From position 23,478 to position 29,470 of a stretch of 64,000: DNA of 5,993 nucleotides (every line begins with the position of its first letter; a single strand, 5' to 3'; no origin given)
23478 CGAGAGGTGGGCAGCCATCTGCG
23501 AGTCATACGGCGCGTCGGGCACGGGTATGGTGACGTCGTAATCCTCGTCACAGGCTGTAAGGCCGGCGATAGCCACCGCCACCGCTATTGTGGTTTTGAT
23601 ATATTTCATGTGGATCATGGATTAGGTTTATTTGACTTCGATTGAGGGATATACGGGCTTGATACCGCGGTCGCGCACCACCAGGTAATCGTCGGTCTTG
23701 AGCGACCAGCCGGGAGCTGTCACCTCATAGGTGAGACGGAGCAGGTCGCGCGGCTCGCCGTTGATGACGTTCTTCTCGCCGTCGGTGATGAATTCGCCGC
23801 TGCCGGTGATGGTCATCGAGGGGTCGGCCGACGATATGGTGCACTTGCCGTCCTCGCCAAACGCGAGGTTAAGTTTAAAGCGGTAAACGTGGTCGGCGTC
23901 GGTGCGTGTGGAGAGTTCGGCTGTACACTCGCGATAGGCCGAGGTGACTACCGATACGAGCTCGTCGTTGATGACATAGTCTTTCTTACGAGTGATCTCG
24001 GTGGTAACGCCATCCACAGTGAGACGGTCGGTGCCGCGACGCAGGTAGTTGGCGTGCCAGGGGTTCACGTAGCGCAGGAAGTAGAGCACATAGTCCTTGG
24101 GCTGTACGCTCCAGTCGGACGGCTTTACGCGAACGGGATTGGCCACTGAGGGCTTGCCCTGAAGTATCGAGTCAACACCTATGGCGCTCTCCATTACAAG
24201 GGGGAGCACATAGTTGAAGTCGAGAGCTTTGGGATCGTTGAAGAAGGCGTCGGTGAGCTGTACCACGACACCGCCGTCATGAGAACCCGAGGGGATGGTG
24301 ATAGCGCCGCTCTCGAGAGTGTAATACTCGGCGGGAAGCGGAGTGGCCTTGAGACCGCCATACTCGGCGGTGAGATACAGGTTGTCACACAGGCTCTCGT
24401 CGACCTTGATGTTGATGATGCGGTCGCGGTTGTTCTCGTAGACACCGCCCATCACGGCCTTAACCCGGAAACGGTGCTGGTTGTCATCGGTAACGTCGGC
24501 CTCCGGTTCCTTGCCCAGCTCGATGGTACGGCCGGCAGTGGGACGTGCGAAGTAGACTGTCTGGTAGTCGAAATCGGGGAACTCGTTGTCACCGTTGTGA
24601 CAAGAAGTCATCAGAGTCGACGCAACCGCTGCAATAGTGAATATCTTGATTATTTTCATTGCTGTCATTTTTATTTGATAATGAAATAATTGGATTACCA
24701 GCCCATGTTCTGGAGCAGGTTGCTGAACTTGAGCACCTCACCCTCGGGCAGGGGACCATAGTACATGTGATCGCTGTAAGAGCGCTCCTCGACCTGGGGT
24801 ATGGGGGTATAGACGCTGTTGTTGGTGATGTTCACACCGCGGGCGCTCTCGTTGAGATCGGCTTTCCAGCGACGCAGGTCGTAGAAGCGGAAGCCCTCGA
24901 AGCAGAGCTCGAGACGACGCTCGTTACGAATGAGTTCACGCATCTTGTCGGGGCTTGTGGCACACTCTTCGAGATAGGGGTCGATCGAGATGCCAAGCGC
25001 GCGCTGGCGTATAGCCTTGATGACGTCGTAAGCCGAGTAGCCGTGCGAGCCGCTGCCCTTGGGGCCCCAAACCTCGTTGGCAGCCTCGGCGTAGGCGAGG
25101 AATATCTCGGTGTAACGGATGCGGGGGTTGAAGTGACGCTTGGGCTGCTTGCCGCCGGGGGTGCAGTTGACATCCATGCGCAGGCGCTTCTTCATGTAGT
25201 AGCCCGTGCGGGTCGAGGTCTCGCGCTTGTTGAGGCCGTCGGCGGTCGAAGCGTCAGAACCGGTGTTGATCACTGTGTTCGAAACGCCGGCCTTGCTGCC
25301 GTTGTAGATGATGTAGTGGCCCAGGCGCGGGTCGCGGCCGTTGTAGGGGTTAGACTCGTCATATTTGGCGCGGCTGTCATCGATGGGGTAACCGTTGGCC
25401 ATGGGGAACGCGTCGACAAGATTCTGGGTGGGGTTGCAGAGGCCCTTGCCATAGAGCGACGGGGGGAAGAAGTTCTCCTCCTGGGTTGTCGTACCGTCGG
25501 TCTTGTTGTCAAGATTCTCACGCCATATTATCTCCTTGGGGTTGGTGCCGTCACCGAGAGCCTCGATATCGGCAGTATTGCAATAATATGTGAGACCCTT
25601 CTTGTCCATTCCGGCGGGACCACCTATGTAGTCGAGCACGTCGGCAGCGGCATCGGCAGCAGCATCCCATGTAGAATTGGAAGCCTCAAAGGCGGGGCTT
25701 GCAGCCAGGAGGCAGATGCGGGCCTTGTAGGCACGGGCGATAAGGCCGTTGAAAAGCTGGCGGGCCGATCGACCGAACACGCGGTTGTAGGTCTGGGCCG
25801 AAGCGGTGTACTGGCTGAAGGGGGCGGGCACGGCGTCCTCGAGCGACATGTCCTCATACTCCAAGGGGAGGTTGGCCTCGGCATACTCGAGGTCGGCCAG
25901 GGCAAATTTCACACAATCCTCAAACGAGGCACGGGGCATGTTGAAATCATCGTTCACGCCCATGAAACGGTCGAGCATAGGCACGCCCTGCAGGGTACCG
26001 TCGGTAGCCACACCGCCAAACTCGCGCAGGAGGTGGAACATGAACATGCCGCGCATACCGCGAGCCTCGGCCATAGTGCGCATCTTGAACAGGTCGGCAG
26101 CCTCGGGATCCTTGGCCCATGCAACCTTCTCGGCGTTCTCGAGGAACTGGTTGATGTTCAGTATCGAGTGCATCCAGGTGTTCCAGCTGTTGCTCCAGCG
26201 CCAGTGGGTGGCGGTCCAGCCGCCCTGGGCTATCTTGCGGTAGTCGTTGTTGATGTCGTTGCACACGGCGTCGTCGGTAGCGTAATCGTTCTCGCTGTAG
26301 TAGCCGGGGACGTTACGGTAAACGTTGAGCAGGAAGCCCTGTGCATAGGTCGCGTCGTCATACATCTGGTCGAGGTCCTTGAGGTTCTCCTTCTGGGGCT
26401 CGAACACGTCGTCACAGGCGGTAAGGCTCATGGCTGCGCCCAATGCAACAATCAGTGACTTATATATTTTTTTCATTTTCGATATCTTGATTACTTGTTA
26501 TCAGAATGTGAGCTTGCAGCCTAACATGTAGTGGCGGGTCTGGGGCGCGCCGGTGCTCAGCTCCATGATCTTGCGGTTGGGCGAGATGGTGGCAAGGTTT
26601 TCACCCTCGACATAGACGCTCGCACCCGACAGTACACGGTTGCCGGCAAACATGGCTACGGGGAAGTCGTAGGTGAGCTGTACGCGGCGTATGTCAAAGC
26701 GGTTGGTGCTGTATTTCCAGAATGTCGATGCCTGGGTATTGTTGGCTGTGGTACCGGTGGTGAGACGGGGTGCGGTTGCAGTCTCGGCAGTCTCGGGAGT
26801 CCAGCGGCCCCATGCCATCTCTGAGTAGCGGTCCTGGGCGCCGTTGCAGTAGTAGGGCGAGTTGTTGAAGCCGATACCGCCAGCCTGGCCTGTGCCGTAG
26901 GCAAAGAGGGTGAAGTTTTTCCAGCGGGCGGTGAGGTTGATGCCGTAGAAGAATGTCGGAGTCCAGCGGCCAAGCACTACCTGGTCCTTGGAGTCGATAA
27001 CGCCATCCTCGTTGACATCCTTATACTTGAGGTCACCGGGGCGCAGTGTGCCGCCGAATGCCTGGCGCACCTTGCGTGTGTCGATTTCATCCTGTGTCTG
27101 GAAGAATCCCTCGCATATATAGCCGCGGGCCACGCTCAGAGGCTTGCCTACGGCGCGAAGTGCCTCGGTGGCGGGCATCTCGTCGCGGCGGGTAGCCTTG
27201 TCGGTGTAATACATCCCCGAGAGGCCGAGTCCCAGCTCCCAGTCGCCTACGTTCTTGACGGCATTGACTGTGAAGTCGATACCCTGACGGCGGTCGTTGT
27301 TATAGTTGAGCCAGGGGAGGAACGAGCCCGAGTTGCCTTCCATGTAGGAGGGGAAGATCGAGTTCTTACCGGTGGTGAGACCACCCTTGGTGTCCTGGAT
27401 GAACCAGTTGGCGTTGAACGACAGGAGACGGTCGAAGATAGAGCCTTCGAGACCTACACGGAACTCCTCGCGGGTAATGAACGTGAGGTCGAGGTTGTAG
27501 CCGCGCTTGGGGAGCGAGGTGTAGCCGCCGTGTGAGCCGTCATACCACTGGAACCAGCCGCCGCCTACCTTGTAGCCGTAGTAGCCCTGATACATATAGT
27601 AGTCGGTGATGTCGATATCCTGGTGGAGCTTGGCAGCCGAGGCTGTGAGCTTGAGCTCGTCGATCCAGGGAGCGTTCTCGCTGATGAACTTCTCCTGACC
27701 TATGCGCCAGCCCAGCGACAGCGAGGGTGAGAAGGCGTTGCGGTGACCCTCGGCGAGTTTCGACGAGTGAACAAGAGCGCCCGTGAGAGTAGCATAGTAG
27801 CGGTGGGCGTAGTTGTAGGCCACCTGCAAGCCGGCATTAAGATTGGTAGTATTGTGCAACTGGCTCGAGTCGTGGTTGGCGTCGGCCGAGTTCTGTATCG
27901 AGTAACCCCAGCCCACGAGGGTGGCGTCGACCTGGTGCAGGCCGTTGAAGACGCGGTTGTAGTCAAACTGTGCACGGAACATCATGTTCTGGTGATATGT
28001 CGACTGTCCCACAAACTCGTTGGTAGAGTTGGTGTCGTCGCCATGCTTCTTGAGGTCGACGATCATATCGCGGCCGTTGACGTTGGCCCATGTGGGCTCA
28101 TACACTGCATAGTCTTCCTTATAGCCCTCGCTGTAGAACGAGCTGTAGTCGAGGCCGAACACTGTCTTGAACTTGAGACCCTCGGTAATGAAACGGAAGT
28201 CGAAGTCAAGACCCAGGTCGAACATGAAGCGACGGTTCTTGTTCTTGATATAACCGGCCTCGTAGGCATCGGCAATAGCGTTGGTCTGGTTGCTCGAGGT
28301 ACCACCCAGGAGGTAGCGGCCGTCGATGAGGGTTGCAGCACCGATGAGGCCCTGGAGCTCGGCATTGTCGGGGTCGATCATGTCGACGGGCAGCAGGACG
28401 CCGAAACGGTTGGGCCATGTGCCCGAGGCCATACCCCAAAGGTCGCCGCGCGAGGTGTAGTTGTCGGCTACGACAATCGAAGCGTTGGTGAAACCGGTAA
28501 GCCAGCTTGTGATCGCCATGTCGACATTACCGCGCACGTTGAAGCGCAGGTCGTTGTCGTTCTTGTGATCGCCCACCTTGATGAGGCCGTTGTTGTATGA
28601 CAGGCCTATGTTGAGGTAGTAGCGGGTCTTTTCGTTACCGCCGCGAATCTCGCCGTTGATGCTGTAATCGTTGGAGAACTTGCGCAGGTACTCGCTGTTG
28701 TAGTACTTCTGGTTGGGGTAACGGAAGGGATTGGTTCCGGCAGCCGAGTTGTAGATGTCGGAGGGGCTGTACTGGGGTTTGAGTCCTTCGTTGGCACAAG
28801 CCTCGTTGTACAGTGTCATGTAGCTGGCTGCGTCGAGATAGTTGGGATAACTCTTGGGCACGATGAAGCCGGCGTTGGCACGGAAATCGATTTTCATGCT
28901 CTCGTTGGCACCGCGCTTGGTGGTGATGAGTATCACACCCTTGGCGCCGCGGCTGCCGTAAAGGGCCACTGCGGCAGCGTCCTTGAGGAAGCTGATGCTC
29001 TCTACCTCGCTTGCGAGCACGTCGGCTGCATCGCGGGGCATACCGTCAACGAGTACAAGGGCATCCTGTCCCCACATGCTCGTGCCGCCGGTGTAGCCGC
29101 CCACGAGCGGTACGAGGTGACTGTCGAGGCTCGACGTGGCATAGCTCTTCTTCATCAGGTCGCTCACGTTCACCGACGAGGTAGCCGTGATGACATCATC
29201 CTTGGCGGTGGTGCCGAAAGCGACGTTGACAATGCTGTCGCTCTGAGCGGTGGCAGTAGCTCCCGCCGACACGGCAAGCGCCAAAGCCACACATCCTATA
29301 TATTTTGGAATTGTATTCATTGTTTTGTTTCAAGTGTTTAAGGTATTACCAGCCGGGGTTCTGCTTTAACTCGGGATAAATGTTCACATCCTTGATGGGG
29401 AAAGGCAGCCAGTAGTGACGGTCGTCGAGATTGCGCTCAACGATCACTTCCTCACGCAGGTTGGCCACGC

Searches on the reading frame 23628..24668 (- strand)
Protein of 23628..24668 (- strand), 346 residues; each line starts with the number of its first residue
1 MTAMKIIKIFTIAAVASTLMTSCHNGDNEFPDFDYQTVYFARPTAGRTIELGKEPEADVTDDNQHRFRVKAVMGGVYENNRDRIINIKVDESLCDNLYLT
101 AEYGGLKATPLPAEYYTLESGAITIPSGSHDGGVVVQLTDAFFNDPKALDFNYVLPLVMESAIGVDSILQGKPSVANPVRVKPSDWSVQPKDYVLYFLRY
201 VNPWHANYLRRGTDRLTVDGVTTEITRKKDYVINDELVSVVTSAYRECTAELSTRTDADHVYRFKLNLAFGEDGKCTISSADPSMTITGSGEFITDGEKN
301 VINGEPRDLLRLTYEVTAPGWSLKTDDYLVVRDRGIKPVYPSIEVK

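Call 3: search_protein_families(library=pfam, proteins=[window:23628-24668:-], max_evalue=0.01)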
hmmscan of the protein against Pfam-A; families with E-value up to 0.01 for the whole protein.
window:23628-24668:- (346 aa): 3 families
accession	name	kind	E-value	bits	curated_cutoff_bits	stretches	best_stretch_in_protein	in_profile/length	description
PF18620.7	DUF5627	-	8.7e-39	133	31.3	1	203-335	1-133/133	Domain of unknown function (DUF5627)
PF08522.16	BT_3987-like_N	-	4.4e-18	66.5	25.9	1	35-162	3-116/120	BT_3987-like, N-terminal domain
PF16343.11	DUF4973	-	0.0043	17.5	27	1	61-161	30-127/129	Domain of unknown function (DUF4973)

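Call 4: search_protein_families(library=ncbifam, proteins=[window:23628-24668:-], max_evalue=0.01)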
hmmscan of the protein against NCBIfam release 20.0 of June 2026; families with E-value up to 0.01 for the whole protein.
window:23628-24668:- (346 aa): 0 families

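Call 16: search_solved_structures(query=window:23628-24668:-, max_evalue=0.01, show_alignments=1)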
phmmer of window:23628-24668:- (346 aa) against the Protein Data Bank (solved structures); distinct sequences matched with E-value up to 0.01: 1.
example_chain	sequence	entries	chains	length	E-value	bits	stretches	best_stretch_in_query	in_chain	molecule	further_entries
3n91_A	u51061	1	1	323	2.3e-91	309.8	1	26-336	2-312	uncharacterized protein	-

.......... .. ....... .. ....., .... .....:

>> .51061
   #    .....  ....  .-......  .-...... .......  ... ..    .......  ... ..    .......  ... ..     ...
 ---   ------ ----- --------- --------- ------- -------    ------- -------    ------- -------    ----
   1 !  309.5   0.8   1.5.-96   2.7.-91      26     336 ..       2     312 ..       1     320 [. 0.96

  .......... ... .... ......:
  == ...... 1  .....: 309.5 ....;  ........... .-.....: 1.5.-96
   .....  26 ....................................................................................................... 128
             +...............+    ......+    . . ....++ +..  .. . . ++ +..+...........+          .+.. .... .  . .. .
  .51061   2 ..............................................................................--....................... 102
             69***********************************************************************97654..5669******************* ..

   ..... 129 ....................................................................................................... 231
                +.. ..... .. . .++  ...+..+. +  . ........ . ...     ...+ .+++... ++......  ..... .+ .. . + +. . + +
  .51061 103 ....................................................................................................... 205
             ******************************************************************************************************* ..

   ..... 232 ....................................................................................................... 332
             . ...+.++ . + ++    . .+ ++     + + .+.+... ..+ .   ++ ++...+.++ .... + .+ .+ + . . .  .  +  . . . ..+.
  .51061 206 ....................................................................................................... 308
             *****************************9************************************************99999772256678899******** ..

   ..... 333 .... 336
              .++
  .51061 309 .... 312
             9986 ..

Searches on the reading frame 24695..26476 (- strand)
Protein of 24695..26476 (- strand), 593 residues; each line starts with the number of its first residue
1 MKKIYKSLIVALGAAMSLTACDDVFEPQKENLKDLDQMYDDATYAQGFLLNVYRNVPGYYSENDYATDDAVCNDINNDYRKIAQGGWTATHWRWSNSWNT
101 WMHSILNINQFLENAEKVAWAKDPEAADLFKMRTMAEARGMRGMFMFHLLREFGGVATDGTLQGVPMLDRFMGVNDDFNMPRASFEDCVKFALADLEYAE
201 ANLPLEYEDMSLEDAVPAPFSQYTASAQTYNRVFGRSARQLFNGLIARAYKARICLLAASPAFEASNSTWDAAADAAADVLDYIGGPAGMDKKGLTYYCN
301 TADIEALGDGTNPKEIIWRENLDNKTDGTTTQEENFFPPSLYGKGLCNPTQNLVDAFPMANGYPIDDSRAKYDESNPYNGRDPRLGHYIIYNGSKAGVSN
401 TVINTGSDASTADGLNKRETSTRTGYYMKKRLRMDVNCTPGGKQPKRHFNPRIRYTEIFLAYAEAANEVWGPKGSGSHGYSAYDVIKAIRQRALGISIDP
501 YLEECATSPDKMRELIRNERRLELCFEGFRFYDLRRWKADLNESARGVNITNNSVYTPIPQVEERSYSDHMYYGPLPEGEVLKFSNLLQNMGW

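Call 3: search_protein_families(library=pfam, proteins=[window:24695-26476:-], max_evalue=0.01)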
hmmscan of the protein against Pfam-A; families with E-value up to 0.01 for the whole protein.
window:24695-26476:- (593 aa): 2 families
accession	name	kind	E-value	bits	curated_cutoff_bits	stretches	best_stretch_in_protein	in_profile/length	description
PF07980.17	SusD_RagB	-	4.2e-44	151.8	23.1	1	314-593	1-297/297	SusD family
PF14322.12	SusD-like_3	-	1e-09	39.4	27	1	61-209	34-171/191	Starch-binding associating with outer membrane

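Call 4: search_protein_families(library=ncbifam, proteins=[window:24695-26476:-], max_evalue=0.01)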
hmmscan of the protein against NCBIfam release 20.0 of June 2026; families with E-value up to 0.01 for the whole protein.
window:24695-26476:- (593 aa): 2 families
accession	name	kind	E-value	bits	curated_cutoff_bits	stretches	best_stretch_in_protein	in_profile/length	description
NF033071.0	SusD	exception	9.1e-06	24.1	725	1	60-154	80-167/558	starch-binding outer membrane lipoprotein SusD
NF033072.0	NanU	exception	0.00053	19.2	425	0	510-540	457-487/521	SusD family outer membrane lipoprotein NanU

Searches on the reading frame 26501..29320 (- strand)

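Call 3: search_protein_families(library=pfam, proteins=[window:26501-29320:-], max_evalue=0.01)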
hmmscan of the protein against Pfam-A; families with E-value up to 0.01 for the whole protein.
window:26501-29320:- (939 aa): 0 families

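Call 4: search_protein_families(library=ncbifam, proteins=[window:26501-29320:-], max_evalue=0.01)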
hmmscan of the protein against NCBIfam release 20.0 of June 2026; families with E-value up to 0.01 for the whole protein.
window:26501-29320:- (939 aa): 2 families
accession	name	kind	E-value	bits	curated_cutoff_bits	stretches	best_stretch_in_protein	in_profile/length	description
TIGR04056.1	OMP_RagA_SusC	subfamily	5.6e-144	481.8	368.25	1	28-939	79-981/981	SusC/RagA family TonB-linked outer membrane protein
TIGR04057.1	SusC_RagA_signa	signature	2.2e-16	59.4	46.2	1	105-135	1-31/31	SusC/RagA subfamily TonB-dependent outer membrane receptor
